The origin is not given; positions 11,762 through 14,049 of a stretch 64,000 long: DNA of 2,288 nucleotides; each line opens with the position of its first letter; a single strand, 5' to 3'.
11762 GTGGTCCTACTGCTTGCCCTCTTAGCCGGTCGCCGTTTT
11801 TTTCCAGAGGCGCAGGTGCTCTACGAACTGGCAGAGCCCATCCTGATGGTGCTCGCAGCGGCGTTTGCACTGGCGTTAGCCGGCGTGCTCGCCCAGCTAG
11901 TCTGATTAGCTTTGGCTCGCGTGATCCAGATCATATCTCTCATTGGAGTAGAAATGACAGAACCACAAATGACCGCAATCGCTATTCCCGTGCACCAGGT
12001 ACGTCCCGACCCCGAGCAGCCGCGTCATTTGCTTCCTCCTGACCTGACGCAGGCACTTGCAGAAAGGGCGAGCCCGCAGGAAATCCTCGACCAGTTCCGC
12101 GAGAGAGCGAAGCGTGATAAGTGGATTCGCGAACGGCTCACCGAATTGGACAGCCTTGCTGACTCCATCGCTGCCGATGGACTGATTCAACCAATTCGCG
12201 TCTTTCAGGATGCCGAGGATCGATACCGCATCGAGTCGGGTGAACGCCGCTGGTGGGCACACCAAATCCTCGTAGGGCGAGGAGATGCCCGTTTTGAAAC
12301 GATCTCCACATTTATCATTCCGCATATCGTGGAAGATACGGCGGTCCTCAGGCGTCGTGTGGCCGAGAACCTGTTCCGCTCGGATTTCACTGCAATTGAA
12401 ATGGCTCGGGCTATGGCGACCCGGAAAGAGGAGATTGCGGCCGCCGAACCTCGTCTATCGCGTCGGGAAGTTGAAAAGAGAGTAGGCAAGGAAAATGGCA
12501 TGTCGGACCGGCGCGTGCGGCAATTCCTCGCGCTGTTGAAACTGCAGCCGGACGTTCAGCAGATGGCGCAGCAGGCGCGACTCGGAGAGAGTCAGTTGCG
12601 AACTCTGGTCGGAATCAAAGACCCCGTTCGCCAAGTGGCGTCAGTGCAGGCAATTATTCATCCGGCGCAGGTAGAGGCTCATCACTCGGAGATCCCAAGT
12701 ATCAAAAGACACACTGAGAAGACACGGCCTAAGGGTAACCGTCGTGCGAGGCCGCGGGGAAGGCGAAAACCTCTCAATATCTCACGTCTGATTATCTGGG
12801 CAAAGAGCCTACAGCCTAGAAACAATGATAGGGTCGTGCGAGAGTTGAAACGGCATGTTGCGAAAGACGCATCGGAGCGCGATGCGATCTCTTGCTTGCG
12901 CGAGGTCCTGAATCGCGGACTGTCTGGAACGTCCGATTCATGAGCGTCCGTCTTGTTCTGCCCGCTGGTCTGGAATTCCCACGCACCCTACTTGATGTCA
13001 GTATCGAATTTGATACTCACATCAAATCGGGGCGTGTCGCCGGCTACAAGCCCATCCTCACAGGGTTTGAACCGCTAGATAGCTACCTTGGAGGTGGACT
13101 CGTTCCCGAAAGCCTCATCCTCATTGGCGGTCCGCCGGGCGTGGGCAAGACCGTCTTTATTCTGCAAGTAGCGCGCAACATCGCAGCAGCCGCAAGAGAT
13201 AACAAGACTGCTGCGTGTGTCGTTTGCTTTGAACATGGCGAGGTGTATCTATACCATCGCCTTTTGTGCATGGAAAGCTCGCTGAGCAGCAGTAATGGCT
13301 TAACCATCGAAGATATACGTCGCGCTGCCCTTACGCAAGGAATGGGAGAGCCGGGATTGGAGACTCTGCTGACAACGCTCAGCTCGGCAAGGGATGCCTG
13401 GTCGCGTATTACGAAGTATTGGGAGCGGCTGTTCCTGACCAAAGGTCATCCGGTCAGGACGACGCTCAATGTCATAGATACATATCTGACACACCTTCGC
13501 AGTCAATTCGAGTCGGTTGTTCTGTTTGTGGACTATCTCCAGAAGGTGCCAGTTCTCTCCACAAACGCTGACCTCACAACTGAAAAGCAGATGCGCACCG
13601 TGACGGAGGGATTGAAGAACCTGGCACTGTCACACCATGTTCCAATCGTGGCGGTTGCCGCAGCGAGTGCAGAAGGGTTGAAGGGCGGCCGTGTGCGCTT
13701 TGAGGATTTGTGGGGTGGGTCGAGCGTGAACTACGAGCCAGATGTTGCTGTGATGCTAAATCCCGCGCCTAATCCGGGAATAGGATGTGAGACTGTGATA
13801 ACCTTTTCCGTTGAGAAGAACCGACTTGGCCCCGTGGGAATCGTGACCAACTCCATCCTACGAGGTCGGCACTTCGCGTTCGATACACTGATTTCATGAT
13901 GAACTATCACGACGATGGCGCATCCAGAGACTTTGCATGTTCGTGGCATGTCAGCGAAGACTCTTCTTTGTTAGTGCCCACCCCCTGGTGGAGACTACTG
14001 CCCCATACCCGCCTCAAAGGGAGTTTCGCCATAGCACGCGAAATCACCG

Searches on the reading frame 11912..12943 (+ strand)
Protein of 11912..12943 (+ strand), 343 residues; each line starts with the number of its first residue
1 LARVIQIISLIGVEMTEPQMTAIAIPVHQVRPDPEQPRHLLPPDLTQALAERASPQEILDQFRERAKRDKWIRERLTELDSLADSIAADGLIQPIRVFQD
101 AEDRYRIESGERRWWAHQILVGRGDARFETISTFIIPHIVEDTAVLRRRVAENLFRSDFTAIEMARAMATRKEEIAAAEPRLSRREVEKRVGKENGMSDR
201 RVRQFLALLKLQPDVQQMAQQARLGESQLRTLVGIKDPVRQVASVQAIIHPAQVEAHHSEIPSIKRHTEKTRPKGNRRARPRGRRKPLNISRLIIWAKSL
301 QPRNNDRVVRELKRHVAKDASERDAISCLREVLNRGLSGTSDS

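Call 3: search_protein_families(library=pfam, proteins=[window:11912-12943:+], max_evalue=0.01)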
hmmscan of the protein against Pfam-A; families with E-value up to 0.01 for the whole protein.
window:11912-12943:+ (343 aa): 2 families
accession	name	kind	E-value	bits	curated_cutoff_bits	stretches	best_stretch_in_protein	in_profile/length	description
PF02195.25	ParB_N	-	4.7e-11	43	26.3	1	67-154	18-94/95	ParB N-terminal domain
PF17762.8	HTH_ParB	-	4.6e-08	33.6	22.6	1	158-250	2-85/102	ParB HTH domain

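Call 4: search_protein_families(library=padloc, proteins=[window:11912-12943:+], max_evalue=0.01)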
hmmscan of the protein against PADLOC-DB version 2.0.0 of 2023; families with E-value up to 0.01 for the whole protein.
window:11912-12943:+ (343 aa): 0 families

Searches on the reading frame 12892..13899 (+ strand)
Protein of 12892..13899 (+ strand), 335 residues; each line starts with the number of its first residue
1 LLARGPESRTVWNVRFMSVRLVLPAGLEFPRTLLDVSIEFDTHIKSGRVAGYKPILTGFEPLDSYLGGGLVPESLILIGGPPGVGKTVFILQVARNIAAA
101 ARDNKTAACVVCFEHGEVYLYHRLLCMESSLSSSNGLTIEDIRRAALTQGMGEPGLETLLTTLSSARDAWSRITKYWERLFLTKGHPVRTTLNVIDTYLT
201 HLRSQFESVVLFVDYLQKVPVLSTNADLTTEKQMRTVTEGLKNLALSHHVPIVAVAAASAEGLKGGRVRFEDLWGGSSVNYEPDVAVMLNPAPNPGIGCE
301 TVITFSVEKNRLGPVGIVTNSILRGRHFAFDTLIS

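Call 3: search_protein_families(library=pfam, proteins=[window:12892-13899:+], max_evalue=0.01)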
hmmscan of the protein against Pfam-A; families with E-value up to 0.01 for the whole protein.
window:12892-13899:+ (335 aa): 7 families
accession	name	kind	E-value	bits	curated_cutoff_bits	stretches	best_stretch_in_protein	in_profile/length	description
PF03796.21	DnaB_C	-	3.1e-21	76.3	27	1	55-319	2-243/255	DnaB-like helicase C terminal domain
PF13481.12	AAA_25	-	2.6e-07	30.9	27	1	59-144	19-111/195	AAA domain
PF06745.19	ATPase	-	3.3e-05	23.8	26.6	1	57-97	3-43/231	KaiC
PF13191.12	AAA_16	-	0.00024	22.1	32.6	1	74-225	25-150/167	AAA ATPase domain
PF13401.12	AAA_22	-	0.0021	18.8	27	1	73-150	5-78/130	AAA domain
PF00004.35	AAA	-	0.0041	18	21.2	0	76-99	1-24/131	ATPase family associated with various cellular activities (AAA)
PF13086.12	AAA_11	-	0.0051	17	27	0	74-108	18-54/257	AAA domain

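Call 4: search_protein_families(library=padloc, proteins=[window:12892-13899:+], max_evalue=0.01)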
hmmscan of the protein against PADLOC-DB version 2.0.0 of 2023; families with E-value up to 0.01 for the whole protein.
window:12892-13899:+ (335 aa): 3 families
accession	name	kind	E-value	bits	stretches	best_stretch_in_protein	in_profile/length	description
PDLC04140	mad8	-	0.00012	19.7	1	73-165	27-99/314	mads_8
PDLC03920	MkoA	-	0.0013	15.1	1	73-103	631-661/1112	-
PDLC01515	Csx3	-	0.0096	13.5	0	75-102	8-35/183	"CAS-I,CAS-III; associated"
